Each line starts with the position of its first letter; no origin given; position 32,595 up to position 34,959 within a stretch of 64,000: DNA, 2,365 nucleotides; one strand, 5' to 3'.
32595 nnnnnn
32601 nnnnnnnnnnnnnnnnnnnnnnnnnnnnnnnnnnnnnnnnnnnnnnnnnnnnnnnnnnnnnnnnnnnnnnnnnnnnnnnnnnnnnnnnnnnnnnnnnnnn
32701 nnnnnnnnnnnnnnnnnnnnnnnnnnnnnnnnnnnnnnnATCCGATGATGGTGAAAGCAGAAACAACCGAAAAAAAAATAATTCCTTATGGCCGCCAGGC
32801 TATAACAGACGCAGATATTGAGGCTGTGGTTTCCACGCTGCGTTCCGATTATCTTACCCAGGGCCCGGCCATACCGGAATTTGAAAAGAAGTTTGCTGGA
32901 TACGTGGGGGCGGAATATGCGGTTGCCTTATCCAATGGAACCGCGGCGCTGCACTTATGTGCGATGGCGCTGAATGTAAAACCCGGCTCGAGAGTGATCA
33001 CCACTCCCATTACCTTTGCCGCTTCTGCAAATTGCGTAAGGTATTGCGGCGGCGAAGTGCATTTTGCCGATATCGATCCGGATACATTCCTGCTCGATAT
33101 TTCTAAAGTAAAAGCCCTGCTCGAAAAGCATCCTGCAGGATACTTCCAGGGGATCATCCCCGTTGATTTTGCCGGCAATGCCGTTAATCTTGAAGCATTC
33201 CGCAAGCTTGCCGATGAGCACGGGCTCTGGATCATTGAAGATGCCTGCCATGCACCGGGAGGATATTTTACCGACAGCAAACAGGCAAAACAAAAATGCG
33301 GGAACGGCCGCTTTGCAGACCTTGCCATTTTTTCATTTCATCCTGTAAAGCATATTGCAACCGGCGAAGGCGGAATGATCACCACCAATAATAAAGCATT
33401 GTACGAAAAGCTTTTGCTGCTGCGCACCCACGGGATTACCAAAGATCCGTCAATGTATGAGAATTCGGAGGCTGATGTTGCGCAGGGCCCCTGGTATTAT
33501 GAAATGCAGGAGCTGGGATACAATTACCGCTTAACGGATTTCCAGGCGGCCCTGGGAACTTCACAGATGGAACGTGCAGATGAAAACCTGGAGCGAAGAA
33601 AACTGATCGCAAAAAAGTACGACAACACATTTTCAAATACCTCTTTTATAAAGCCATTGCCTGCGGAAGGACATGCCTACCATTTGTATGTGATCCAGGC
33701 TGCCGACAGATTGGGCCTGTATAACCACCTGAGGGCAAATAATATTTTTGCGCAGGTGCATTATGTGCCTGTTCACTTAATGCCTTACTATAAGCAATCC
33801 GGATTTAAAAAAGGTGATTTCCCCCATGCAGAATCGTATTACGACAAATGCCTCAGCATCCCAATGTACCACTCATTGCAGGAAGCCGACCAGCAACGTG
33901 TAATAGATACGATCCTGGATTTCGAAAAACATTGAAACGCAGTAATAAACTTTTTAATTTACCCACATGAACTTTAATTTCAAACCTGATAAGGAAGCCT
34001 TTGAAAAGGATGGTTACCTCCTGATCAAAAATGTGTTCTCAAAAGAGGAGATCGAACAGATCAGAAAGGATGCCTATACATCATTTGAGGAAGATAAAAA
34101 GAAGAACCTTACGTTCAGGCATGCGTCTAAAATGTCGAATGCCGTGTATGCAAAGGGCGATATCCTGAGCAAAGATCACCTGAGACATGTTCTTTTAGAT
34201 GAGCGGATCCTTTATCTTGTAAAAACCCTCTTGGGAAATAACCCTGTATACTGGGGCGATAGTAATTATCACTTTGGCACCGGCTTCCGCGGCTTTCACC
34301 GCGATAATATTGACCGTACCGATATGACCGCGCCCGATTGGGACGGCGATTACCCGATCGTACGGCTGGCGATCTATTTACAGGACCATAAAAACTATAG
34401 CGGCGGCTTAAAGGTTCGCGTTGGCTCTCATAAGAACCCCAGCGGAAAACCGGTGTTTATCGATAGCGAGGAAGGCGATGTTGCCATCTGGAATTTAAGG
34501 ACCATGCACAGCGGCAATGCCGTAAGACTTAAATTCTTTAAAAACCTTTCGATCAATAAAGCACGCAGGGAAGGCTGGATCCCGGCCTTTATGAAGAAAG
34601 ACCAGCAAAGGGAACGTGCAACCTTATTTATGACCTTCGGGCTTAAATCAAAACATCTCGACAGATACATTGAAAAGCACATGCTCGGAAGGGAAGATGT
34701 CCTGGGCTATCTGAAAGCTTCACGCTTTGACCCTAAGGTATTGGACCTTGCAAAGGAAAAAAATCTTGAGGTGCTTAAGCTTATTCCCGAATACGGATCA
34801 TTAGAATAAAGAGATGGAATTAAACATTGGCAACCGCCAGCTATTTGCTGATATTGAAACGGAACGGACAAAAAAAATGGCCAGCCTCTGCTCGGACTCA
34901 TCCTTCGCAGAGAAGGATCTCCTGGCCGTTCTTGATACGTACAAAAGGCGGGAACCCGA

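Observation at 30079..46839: Expanded pseudaminic-acid-type nonulosonate cluster carrying an unusually large, non-canonical tailoring set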

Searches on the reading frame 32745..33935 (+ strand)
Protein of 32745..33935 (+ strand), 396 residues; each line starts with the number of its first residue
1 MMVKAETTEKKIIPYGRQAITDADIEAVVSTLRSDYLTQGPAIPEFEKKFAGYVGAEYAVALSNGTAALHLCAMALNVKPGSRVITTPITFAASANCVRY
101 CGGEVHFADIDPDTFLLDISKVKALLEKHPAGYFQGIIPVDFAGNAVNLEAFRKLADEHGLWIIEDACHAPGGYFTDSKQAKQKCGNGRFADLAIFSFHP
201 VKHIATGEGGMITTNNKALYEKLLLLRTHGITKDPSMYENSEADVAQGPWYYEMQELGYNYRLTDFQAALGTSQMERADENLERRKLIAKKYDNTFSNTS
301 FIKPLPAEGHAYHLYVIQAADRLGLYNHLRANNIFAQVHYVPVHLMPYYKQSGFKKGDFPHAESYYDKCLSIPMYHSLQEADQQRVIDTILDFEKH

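Call 3: search_protein_families(library=pfam, proteins=[window:32745-33935:+], max_evalue=0.01)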
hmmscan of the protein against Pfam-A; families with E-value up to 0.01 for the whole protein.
window:32745-33935:+ (396 aa): 3 families
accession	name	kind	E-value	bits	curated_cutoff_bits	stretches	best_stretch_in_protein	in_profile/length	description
PF01041.23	DegT_DnrJ_EryC1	-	4.5e-107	358.8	19.8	1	20-390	3-359/360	DegT/DnrJ/EryC1/StrS aminotransferase family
PF00155.27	Aminotran_1_2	-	1e-12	48.4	19.7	1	41-174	41-193/361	Aminotransferase class I and II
PF01212.27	Beta_elim_lyase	-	0.00073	19.4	27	1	40-308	31-277/288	Beta-eliminating lyase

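Call 5: search_protein_families(library=ncbifam, proteins=[window:32745-33935:+], max_evalue=0.001)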
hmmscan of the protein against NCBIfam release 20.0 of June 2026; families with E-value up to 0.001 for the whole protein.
window:32745-33935:+ (396 aa): 9 families
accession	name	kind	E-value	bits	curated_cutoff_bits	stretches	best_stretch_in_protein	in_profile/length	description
TIGR03588.1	PseC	equivalog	3.6e-143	477.1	423.5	1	13-391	2-377/380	UDP-4-amino-4,6-dideoxy-N-acetyl-beta-L-altrosamine transaminase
NF008658.2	PRK11658.1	equivalog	2.9e-70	236.8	631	1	11-392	3-375/379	UDP-4-amino-4-deoxy-L-arabinose aminotransferase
TIGR04181.1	NHT_00031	hypoth_equivalog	3e-64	217.2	420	1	20-373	8-357/359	LegC family aminotransferase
NF008687.0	PRK11706.1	equivalog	1.5e-54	185.2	375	1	13-393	2-373/375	dTDP-4-amino-4,6-dideoxygalactose transaminase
TIGR02379.1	ECA_wecE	subfamily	2.3e-44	151.7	434.85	1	13-393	2-374/376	dTDP-4-amino-4,6-dideoxy-D-glucose transaminase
TIGR04427.1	PLP_DesI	equivalog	1.7e-41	142.7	650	1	31-390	41-379/390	dTDP-4-dehydro-6-deoxyglucose aminotransferase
NF011936.0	PRK15407.1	equivalog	2.3e-37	128.7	423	1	7-393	31-435/440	lipopolysaccharide biosynthesis protein RfbH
NF041364.1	GntC_guanitoxin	equivalog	2e-05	23.7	415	1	48-167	52-174/356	guanitoxin biosynthesis PLP-dependent (S)-gamma-hydroxy-L-arginine cyclodehydratase GntC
TIGR01325.1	O_suc_HS_sulf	equivalog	0.00059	18.6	510.05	1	39-170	52-179/380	O-succinylhomoserine sulfhydrylase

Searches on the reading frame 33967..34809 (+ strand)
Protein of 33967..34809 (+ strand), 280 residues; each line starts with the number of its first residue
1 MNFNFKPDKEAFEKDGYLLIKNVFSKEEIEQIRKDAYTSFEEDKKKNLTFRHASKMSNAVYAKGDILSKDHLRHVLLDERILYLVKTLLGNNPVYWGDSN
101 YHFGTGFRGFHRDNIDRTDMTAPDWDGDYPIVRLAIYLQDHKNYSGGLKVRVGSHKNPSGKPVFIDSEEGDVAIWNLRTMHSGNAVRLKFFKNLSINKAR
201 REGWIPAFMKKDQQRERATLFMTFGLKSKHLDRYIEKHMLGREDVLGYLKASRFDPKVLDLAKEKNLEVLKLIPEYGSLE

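Call 3: search_protein_families(library=pfam, proteins=[window:33967-34809:+], max_evalue=0.01)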
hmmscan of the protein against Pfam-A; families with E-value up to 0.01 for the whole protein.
window:33967-34809:+ (280 aa): 1 family
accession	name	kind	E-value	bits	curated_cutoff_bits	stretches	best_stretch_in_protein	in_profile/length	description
PF05721.19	PhyH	-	1.5e-12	48.7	22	1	12-186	1-205/213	Phytanoyl-CoA dioxygenase (PhyH)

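Call 5: search_protein_families(library=ncbifam, proteins=[window:33967-34809:+], max_evalue=0.001)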
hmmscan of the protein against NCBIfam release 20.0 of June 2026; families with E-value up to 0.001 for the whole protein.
window:33967-34809:+ (280 aa): 1 family
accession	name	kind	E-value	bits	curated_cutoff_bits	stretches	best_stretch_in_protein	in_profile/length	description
TIGR02408.1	ectoine_ThpD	equivalog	1.5e-05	24.5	336.5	1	9-157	22-171/277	ectoine hydroxylase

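Call 41: search_solved_structures(query=window:33967-34809:+, max_evalue=0.01)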
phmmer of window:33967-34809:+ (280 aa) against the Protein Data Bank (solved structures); distinct sequences matched with E-value up to 0.01: 2.
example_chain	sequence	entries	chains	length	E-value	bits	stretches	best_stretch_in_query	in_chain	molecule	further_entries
3emr_A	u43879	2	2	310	1.6e-07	34.1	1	8-156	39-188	EctD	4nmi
4mhr_A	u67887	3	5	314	0.00022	23.8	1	10-156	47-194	Ectoine hydroxylase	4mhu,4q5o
